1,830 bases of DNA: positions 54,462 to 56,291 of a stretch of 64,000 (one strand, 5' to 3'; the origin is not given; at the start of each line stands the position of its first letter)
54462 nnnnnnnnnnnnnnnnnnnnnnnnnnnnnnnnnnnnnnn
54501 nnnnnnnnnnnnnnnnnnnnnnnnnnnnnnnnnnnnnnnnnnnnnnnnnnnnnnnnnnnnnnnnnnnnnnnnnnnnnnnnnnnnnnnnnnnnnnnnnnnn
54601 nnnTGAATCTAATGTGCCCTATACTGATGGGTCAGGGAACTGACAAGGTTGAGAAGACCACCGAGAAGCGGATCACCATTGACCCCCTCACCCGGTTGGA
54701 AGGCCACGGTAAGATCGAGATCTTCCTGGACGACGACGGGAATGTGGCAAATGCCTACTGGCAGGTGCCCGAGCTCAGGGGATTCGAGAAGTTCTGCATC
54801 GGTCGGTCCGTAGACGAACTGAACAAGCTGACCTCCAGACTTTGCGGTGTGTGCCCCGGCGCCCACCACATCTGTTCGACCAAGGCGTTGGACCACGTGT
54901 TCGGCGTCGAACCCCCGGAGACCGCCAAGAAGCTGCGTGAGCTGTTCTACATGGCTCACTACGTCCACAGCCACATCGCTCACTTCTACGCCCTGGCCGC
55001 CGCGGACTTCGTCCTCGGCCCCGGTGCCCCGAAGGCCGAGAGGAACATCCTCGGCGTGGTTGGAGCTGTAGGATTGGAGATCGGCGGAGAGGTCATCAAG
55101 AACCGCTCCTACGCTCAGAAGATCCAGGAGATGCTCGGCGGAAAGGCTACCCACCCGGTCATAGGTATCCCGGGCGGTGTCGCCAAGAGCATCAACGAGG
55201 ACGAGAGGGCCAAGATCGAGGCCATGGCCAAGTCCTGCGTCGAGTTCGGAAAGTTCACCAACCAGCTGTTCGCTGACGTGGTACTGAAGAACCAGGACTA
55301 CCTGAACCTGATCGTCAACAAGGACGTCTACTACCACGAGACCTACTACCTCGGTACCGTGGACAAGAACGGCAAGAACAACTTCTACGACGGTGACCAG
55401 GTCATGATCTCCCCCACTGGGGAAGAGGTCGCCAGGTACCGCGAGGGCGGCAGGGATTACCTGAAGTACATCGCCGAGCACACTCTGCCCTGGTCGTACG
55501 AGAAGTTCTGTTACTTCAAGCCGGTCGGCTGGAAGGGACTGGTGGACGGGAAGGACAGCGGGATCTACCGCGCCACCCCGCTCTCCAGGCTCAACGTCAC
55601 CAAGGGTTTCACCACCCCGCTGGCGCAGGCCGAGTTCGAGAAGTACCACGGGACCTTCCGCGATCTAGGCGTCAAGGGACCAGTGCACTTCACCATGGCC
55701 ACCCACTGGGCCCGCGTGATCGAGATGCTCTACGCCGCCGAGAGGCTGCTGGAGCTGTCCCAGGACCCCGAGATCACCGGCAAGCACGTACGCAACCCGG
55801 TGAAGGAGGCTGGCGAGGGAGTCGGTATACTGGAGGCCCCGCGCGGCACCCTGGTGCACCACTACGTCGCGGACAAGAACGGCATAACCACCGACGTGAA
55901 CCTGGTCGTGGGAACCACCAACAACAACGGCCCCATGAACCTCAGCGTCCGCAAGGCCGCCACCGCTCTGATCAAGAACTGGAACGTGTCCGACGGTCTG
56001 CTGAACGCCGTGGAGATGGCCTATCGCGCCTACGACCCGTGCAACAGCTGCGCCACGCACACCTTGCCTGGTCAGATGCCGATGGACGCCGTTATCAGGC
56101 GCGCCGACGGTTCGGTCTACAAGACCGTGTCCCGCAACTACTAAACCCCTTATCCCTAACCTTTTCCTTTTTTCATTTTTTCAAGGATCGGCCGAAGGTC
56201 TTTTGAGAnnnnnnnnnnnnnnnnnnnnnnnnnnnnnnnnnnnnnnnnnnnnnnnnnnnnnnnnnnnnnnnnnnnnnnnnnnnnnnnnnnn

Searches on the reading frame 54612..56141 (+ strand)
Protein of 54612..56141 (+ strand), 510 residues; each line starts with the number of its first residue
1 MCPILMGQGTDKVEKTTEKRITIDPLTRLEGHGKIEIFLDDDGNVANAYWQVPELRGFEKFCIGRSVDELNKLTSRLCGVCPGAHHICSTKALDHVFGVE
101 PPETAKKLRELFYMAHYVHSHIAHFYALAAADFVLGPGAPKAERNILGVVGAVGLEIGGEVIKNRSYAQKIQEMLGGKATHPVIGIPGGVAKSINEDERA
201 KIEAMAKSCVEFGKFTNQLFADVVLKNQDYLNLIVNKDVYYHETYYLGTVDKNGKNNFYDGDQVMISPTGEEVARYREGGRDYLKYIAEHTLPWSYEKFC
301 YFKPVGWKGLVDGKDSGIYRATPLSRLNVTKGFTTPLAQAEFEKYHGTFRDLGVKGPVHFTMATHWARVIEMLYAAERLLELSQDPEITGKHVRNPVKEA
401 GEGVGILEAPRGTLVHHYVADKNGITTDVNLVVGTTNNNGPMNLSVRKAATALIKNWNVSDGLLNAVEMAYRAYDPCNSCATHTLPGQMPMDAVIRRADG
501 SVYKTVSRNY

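Call 6: search_protein_families(library=pfam, proteins=[window:54612-56141:+], max_evalue=0.00001)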
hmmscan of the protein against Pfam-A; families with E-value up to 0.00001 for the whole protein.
window:54612-56141:+ (510 aa): 1 family
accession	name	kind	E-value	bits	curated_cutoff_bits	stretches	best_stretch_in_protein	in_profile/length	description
PF00374.24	NiFeSe_Hases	-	5.2e-39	135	25.8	2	56-134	1-79/508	Nickel-dependent hydrogenase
